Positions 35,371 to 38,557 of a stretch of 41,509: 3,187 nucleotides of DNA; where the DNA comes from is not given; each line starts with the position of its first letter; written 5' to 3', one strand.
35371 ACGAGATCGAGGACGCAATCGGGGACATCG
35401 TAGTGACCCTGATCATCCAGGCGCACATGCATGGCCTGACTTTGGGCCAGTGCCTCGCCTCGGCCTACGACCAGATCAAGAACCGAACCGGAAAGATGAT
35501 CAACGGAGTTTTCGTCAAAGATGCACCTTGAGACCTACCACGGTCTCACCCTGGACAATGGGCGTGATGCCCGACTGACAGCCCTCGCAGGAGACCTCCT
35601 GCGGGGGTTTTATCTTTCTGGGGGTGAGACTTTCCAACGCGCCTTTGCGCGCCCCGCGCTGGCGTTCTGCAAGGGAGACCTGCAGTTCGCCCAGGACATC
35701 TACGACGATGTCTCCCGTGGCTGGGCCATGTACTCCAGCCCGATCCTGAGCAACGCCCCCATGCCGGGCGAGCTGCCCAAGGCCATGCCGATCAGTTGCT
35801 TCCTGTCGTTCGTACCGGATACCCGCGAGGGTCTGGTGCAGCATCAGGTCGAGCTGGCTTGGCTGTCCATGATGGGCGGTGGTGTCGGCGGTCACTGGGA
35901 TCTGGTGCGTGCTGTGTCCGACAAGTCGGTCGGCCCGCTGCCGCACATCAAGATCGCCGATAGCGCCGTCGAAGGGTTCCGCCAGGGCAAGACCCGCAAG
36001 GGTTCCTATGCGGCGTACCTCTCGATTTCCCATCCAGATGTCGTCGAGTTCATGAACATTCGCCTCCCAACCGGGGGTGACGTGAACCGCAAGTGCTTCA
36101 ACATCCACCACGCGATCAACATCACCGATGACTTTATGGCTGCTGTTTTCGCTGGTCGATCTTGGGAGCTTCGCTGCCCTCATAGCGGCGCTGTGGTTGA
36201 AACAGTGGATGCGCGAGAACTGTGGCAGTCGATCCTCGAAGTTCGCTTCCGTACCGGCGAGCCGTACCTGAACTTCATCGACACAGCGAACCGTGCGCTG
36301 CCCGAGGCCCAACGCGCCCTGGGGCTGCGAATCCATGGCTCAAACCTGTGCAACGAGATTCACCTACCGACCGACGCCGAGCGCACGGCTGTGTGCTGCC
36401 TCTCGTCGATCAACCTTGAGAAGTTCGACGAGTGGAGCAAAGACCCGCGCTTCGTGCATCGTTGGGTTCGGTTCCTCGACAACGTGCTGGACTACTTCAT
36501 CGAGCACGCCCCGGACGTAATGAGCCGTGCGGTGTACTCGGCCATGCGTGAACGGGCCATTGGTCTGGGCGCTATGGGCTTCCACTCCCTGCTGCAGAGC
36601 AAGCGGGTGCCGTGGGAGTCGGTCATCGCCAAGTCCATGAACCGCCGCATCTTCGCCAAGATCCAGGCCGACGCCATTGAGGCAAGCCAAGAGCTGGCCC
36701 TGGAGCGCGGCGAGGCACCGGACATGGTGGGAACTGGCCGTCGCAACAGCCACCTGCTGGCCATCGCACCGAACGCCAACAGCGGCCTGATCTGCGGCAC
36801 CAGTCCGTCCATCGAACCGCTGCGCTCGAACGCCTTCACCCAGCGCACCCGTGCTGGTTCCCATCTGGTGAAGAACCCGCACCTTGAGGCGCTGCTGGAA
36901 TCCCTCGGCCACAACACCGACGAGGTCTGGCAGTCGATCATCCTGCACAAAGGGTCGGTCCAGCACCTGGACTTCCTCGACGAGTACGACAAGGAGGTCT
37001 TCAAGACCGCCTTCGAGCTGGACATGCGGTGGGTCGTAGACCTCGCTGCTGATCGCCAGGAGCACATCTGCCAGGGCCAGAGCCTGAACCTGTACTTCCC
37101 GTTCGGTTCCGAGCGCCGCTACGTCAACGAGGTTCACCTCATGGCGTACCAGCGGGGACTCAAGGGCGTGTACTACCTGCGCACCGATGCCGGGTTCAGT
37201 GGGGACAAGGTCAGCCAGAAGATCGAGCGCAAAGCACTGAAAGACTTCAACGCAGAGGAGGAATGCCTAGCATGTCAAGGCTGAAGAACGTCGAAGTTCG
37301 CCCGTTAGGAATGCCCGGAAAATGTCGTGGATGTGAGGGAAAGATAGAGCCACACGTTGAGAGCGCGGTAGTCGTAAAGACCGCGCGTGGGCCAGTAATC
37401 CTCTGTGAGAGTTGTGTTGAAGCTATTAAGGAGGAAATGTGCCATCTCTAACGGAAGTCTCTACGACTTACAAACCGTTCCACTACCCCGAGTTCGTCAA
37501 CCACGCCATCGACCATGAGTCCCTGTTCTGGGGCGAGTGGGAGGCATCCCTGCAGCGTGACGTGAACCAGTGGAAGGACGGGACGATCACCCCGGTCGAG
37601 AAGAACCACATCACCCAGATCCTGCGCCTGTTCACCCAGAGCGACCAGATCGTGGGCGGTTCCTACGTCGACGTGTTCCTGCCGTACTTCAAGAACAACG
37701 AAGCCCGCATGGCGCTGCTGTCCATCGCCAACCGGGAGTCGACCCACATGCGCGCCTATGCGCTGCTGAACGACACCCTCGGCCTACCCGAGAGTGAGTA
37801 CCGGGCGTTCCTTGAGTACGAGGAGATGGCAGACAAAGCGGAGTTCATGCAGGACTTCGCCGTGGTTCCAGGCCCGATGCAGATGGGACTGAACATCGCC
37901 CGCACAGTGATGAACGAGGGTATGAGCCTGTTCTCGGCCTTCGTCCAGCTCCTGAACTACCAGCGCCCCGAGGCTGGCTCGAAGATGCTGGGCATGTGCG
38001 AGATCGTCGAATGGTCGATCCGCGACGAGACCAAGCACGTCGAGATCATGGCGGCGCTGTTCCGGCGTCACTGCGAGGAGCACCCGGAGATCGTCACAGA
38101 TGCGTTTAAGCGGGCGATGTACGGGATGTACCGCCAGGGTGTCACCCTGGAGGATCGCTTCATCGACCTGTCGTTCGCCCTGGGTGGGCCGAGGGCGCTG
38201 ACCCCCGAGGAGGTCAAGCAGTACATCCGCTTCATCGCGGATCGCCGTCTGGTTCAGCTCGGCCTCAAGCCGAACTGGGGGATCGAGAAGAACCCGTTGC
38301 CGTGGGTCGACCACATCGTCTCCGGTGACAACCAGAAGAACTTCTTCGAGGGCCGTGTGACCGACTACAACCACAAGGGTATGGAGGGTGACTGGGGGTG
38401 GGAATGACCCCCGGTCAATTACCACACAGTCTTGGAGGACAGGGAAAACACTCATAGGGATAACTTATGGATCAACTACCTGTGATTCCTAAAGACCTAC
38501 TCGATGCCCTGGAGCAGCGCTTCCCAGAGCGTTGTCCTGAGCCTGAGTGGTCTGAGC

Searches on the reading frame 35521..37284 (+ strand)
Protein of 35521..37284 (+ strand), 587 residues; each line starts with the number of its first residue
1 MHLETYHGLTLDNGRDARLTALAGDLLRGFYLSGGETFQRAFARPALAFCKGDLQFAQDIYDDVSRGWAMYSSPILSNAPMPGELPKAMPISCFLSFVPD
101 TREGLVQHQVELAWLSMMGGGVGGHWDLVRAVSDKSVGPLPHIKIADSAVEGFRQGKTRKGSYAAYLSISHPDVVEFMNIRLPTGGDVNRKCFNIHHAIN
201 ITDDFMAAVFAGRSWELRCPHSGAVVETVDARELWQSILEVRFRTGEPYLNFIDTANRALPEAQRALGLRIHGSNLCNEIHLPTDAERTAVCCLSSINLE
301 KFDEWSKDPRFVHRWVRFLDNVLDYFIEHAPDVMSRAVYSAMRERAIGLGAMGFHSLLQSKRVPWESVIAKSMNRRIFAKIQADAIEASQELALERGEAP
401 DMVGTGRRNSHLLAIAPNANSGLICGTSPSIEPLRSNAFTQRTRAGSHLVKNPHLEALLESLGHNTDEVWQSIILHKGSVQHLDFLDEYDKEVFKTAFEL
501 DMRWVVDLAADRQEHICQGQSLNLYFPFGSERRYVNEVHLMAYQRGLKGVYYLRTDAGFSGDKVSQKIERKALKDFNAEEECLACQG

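Call 81: search_protein_families(library=pfam, proteins=[window:35521-37284:+], max_evalue=0.001)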
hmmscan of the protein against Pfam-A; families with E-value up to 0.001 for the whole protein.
window:35521-37284:+ (587 aa): 2 families
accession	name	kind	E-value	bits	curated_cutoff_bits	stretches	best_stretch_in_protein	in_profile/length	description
PF02867.20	Ribonuc_red_lgC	-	8e-107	358.5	23.9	2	92-402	2-339/523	Ribonucleotide reductase, barrel domain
PF00317.26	Ribonuc_red_lgN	-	4.7e-06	27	28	1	19-81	3-74/77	Ribonucleotide reductase, all-alpha domain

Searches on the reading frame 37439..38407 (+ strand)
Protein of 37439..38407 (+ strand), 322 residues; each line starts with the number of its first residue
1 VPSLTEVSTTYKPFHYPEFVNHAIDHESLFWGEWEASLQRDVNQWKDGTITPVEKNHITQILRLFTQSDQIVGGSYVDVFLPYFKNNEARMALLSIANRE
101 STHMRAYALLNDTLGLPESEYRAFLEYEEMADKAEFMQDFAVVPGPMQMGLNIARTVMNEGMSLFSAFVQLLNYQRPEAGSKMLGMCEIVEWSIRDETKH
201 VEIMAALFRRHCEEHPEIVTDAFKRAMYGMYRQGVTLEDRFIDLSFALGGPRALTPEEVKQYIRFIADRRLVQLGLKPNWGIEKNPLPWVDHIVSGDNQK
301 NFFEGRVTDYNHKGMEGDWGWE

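Call 81: search_protein_families(library=pfam, proteins=[window:37439-38407:+], max_evalue=0.001)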
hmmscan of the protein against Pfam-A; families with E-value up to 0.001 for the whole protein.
window:37439-38407:+ (322 aa): 1 family
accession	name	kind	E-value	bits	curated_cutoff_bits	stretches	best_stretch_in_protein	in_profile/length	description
PF00268.27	Ribonuc_red_sm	-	9e-56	189.7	33.6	1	10-286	3-281/281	Ribonucleotide reductase, small chain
